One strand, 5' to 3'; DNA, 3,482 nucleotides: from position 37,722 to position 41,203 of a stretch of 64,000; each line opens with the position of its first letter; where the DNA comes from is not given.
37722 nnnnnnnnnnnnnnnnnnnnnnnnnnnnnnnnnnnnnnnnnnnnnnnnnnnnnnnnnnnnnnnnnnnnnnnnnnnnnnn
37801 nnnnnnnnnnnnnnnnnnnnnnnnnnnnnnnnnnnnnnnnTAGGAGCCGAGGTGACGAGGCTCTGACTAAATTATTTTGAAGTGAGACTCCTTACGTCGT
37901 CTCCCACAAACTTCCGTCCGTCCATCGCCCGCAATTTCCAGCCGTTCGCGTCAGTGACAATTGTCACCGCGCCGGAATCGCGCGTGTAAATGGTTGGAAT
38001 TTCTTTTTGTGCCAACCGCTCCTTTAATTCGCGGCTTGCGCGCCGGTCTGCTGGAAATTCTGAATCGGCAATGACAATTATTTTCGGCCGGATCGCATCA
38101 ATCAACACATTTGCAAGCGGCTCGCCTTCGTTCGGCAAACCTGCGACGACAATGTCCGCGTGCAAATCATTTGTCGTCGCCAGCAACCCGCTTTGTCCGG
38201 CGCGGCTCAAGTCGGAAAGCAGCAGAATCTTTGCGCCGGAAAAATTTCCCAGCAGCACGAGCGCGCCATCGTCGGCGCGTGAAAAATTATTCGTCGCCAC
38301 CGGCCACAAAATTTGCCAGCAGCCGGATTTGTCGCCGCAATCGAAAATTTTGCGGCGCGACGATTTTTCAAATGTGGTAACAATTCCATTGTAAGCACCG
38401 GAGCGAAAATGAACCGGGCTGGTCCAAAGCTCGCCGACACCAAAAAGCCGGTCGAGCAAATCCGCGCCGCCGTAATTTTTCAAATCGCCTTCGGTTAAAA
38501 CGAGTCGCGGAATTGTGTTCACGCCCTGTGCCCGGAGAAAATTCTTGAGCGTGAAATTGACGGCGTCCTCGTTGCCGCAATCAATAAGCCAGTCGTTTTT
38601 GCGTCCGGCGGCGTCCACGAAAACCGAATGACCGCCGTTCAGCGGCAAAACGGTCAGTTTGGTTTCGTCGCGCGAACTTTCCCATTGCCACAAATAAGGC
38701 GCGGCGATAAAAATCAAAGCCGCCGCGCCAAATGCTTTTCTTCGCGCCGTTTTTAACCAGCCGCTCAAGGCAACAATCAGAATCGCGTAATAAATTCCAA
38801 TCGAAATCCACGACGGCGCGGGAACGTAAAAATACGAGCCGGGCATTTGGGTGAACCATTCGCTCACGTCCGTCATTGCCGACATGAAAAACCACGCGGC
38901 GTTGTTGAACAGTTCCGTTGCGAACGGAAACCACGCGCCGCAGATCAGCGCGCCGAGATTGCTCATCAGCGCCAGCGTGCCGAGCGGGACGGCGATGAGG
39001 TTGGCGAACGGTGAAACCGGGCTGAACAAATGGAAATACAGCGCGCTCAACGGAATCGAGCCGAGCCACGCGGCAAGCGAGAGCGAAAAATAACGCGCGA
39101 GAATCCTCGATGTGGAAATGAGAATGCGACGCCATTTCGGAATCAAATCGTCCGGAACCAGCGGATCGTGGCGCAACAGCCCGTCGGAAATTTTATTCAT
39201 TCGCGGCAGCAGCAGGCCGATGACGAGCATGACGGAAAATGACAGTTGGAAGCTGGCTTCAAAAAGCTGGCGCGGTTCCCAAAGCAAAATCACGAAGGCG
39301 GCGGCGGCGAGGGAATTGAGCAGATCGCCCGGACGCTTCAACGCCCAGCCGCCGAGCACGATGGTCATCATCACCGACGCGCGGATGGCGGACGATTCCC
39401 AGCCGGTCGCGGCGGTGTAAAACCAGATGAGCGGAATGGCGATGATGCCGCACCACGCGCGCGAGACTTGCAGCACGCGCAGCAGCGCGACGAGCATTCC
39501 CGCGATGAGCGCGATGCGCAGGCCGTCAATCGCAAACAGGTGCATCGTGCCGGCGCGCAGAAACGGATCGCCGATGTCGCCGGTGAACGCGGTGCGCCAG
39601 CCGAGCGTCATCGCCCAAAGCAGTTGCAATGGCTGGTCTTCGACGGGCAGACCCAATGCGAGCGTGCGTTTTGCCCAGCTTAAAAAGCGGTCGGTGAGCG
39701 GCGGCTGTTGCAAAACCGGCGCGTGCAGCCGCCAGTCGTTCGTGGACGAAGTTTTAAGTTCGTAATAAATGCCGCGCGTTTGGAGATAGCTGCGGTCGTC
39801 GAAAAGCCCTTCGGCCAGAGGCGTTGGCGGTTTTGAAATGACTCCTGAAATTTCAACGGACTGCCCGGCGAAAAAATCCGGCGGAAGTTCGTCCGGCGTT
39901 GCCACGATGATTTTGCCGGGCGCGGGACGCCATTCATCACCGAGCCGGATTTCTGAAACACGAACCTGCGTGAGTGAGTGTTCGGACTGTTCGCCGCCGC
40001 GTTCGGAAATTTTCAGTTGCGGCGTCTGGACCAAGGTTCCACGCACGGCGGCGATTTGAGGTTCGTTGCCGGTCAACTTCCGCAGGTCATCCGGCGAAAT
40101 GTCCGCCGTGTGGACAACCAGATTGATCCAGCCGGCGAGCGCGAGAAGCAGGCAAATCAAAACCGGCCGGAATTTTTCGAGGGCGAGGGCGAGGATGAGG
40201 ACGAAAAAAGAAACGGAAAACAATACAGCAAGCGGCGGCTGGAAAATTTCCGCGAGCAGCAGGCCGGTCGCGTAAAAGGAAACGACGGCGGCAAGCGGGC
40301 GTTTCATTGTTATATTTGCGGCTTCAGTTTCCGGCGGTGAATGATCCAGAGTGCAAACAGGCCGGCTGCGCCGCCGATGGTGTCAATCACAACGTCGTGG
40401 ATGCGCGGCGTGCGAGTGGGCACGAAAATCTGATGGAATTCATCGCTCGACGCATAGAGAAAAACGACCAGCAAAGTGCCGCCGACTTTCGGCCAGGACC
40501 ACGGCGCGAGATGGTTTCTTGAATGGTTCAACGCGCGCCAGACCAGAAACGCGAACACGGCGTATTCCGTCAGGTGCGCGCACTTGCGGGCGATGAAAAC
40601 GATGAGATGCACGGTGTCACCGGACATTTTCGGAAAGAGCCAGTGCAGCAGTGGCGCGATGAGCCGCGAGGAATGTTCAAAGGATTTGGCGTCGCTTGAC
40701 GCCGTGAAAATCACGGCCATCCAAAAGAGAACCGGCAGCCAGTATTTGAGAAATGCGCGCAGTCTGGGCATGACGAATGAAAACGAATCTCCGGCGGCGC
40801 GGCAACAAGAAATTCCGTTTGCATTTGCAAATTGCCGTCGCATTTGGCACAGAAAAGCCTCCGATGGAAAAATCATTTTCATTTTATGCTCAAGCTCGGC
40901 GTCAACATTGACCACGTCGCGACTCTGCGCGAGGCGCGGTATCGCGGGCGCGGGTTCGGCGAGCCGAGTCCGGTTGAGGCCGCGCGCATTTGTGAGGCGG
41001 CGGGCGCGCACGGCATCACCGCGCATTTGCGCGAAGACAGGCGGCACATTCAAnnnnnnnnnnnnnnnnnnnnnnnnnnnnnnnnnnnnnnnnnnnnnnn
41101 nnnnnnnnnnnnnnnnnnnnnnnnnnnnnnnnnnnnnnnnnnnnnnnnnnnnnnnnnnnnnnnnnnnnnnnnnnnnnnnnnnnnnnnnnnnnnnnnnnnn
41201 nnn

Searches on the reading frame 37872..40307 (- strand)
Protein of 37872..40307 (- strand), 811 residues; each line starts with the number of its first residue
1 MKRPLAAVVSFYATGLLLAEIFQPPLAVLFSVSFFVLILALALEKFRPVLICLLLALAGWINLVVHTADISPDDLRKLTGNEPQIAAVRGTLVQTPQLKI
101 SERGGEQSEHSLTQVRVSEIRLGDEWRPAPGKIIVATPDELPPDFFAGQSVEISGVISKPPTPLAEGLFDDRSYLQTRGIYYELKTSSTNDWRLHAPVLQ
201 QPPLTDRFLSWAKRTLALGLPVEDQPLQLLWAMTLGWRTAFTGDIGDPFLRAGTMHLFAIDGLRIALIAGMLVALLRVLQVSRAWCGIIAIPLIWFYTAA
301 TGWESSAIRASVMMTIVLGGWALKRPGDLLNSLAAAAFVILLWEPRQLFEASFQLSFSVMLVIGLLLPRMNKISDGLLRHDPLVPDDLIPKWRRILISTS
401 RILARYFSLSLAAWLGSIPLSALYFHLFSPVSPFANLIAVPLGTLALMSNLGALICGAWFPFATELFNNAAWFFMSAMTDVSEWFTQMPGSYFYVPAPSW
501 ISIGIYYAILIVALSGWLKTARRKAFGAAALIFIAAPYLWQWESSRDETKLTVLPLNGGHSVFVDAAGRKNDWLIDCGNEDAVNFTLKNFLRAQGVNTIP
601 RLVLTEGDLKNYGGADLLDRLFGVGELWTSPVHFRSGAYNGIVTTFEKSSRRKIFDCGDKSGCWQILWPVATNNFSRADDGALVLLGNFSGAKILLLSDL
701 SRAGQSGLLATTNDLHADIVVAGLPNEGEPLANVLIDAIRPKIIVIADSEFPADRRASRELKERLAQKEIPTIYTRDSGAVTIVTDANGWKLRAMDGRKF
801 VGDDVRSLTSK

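Call 58: search_protein_families(library=pfam, max_evalue=0.001, proteins=[window:37872-40307:-])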
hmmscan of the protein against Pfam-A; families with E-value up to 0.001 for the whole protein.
window:37872-40307:- (811 aa): 2 families
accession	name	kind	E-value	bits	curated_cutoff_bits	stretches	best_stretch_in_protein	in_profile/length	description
PF03772.21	Competence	-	9.6e-52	176.4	23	1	233-518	1-268/270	Competence protein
PF13567.11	DUF4131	-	4.5e-20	72.4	31.6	1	24-188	4-161/165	Domain of unknown function (DUF4131)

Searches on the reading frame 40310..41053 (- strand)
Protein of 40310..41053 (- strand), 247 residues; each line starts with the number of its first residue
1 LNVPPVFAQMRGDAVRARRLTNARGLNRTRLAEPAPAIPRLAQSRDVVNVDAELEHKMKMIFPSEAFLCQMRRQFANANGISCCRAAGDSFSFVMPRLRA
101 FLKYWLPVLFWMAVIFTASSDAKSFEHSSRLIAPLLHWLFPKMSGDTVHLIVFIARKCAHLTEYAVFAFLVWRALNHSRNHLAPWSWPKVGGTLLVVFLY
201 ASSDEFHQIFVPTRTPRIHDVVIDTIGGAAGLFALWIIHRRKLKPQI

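Call 58: search_protein_families(library=pfam, max_evalue=0.001, proteins=[window:40310-41053:-])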
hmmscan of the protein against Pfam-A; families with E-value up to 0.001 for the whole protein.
window:40310-41053:- (247 aa): 1 family
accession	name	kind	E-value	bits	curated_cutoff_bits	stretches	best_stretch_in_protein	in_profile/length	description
PF04892.17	VanZ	-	8.1e-20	72.1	30.1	1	105-238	2-125/126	VanZ like family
